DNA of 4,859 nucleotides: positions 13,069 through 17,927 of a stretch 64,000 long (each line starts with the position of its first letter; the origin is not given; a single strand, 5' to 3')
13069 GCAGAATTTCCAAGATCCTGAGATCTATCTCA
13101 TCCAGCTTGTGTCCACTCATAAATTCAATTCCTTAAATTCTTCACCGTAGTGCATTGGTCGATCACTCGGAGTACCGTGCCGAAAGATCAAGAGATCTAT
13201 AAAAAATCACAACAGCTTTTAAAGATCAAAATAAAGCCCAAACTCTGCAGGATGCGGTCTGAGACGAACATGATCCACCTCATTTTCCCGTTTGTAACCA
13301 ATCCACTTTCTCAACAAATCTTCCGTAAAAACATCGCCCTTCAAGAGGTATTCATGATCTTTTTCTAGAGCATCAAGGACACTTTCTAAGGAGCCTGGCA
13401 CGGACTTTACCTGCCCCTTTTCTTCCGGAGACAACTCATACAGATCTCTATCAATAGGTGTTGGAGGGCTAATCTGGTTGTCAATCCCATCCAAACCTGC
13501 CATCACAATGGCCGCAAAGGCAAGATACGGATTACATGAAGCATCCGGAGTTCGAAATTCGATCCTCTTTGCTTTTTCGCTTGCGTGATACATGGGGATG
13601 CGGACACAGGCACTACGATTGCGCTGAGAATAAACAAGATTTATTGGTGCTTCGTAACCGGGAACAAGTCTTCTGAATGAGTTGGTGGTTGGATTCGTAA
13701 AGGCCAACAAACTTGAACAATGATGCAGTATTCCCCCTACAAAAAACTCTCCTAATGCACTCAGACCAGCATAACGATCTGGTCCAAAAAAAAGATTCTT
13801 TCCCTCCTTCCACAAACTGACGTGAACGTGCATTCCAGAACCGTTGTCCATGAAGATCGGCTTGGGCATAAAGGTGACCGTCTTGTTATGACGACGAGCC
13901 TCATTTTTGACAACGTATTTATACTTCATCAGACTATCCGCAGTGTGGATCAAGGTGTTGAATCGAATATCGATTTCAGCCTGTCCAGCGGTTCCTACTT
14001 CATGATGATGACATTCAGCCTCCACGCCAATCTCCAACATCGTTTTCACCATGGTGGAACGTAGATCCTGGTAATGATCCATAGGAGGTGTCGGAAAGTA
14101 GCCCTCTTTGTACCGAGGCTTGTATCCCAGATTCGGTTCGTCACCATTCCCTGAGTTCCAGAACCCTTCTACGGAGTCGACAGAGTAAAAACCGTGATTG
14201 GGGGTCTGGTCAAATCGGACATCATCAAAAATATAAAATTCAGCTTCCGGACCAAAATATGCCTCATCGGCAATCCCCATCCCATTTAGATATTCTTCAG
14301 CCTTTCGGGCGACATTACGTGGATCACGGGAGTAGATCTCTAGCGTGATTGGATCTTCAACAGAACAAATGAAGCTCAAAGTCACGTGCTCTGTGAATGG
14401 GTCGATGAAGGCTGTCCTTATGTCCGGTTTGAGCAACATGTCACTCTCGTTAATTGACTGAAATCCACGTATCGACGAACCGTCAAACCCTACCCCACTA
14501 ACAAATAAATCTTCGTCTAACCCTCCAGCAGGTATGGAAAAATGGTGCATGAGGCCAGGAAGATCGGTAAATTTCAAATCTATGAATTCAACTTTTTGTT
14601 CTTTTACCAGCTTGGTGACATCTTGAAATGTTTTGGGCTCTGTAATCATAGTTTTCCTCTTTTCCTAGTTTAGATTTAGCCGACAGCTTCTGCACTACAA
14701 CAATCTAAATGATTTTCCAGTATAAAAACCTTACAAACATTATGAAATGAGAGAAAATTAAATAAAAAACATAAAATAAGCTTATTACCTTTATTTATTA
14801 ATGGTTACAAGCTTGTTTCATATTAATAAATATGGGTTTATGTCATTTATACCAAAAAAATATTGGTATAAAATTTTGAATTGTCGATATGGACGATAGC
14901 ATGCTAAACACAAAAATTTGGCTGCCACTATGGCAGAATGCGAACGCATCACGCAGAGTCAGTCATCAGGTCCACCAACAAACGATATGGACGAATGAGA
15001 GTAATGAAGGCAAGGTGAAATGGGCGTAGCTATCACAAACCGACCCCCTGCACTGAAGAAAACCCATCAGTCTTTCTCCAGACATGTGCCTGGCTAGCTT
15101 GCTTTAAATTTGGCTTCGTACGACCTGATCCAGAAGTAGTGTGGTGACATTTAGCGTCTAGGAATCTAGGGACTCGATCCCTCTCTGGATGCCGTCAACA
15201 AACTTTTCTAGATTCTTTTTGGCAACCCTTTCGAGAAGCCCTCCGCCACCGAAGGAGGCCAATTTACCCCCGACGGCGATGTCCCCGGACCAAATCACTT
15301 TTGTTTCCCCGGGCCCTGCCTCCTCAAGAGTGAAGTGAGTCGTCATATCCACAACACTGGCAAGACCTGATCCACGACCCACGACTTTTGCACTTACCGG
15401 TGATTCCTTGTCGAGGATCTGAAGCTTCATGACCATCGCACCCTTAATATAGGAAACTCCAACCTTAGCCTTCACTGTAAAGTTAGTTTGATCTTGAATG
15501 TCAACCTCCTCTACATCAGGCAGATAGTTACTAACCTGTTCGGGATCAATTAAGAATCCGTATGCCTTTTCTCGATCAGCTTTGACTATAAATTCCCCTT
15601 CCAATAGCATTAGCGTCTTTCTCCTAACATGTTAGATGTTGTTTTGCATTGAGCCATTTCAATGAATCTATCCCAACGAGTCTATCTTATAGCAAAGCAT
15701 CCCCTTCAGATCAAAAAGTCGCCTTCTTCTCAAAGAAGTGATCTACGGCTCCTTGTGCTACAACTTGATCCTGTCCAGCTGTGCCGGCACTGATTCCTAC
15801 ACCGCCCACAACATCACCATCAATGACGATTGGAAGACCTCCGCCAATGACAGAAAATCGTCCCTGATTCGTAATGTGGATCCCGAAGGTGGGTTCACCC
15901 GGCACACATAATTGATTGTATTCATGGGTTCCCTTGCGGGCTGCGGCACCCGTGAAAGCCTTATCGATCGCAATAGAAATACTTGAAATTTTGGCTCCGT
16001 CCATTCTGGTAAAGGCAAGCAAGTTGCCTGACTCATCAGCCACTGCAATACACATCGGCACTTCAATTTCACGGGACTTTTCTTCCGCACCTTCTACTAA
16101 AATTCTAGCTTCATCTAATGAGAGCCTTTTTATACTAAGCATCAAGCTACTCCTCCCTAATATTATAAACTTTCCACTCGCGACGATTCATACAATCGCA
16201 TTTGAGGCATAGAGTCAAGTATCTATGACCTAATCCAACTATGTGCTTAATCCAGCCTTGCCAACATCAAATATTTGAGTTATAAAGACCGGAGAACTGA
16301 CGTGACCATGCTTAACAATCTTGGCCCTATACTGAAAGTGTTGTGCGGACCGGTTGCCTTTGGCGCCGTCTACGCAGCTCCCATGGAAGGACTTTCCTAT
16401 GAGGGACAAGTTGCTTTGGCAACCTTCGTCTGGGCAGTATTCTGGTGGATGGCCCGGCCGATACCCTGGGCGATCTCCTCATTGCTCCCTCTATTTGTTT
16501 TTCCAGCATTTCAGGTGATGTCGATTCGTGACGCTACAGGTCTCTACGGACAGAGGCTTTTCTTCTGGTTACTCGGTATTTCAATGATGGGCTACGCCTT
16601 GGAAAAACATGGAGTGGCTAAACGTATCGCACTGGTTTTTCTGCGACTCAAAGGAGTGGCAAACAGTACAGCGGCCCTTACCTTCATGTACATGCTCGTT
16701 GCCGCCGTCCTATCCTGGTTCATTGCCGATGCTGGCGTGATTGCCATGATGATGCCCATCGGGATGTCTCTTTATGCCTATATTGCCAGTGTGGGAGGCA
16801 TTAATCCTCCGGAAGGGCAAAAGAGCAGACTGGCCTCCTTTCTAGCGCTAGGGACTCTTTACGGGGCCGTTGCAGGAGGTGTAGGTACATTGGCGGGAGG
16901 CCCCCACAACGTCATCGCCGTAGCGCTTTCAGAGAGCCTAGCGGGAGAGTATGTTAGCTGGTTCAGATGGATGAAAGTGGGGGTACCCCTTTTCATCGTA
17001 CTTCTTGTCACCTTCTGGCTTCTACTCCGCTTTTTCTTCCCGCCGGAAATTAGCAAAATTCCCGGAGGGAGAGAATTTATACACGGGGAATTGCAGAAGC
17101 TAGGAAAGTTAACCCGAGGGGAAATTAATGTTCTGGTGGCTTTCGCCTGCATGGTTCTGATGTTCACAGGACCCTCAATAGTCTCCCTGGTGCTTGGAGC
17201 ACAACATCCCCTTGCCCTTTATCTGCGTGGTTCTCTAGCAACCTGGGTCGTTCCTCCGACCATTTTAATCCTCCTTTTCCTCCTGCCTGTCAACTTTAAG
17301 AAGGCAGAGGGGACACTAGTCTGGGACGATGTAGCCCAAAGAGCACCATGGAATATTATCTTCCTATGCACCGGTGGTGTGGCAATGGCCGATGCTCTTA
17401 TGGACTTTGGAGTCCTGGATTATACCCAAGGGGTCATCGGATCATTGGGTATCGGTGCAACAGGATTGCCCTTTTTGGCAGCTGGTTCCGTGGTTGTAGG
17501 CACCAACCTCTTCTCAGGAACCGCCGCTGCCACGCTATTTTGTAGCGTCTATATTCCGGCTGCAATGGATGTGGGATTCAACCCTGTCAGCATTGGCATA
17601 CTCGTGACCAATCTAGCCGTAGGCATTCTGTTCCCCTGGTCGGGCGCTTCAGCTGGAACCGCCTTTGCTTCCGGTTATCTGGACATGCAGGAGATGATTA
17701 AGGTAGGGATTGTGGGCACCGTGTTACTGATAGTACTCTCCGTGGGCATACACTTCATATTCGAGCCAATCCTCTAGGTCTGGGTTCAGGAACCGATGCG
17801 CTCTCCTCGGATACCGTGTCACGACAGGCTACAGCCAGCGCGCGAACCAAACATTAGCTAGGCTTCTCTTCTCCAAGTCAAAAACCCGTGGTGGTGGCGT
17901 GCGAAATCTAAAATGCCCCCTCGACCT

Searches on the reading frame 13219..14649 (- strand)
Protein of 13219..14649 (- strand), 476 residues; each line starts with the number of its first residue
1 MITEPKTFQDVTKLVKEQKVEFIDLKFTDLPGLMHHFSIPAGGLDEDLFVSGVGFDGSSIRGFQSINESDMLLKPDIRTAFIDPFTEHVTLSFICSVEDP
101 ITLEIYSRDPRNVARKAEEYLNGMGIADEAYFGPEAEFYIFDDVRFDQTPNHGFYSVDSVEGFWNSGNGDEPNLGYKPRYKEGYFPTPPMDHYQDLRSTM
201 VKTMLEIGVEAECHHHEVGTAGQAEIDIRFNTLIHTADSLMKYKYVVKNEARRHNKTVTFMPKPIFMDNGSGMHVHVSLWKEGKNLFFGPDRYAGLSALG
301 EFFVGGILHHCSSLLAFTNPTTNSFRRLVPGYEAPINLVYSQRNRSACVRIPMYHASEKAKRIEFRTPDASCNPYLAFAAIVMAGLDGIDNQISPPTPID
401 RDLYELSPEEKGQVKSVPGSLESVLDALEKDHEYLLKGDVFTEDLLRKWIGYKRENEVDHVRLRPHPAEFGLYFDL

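Call 33: search_protein_families(library=pfam, proteins=[window:13219-14649:-], max_evalue=0.0001)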
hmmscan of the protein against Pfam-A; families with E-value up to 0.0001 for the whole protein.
window:13219-14649:- (476 aa): 2 families
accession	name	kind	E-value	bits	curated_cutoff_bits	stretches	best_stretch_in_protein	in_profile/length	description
PF00120.29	Gln-synt_C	-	1.8e-132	442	24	1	108-473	2-344/344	Glutamine synthetase, catalytic domain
PF03951.24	Gln-synt_N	-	3.5e-31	107.1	33.4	1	19-100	1-82/82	Glutamine synthetase, beta-Grasp domain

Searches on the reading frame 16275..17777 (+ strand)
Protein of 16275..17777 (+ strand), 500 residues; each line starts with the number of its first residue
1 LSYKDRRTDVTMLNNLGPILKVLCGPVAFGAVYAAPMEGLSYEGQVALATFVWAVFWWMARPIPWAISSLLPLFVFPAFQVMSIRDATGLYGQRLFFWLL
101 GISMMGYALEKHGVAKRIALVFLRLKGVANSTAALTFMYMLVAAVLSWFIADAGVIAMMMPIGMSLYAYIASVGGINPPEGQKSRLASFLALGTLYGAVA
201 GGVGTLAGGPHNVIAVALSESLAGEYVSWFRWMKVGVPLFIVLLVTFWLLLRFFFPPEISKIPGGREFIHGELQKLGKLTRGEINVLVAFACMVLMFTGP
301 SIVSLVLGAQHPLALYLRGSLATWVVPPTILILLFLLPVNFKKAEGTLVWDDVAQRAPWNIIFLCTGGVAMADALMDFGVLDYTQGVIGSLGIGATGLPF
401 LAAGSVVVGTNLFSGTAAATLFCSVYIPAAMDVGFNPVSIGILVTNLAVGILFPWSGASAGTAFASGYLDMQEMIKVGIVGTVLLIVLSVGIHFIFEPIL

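Call 38: search_protein_families(library=pfam, proteins=[window:16275-17777:+], max_evalue=0.0001)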
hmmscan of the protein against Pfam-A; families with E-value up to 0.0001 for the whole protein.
window:16275-17777:+ (500 aa): 2 families
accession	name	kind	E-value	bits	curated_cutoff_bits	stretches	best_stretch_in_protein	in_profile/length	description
PF00939.25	Na_sulph_symp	-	2.1e-40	139.6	27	1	30-494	15-463/472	Sodium:sulfate symporter transmembrane region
PF03600.22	CitMHS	-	3e-27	96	31.9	1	56-445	2-331/336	Citrate transporter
